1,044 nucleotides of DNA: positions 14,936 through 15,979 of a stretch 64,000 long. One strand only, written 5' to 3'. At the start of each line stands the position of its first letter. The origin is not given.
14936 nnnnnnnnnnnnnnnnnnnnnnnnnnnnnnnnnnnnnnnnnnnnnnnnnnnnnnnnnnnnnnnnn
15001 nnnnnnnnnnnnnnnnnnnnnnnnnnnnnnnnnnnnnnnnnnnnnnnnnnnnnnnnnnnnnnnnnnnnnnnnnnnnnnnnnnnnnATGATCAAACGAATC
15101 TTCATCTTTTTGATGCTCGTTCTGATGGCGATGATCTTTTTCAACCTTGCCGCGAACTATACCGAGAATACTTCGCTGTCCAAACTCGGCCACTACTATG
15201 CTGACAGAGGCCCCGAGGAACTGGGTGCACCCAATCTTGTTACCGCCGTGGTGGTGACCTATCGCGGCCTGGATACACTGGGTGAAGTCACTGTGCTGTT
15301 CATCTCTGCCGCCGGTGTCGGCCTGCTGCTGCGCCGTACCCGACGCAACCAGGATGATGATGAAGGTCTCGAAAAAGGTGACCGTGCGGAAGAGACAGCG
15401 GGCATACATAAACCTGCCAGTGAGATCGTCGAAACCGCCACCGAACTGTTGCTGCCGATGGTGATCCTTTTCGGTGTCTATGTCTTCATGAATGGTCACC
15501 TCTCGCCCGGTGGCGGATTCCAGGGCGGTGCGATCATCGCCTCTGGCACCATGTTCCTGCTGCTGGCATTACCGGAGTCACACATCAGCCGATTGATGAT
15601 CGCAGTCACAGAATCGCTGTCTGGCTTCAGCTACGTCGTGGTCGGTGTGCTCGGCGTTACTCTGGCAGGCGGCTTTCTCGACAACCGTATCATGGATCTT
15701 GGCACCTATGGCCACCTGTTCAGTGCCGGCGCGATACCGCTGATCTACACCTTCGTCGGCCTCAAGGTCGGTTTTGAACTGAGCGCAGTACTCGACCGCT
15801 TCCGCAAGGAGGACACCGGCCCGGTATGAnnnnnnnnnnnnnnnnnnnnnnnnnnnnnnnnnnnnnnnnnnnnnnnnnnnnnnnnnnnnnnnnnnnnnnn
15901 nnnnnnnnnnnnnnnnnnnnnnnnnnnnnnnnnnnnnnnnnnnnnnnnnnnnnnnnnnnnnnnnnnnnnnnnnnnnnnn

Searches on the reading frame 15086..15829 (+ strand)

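Call 92: search_protein_families(library=pfam, proteins=[window:15086-15829:+], max_evalue=0.00001)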
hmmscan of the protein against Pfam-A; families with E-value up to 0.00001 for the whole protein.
window:15086-15829:+ (247 aa): 2 families
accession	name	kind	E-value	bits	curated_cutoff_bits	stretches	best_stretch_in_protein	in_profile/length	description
PF04039.18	MnhB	-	6.4e-22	78.6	22.5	1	114-231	1-124/127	Domain related to MnhB subunit of Na+/H+ antiporter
PF20501.3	MbhE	-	4.8e-10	39.8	27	1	28-90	27-89/98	MBH, subunit E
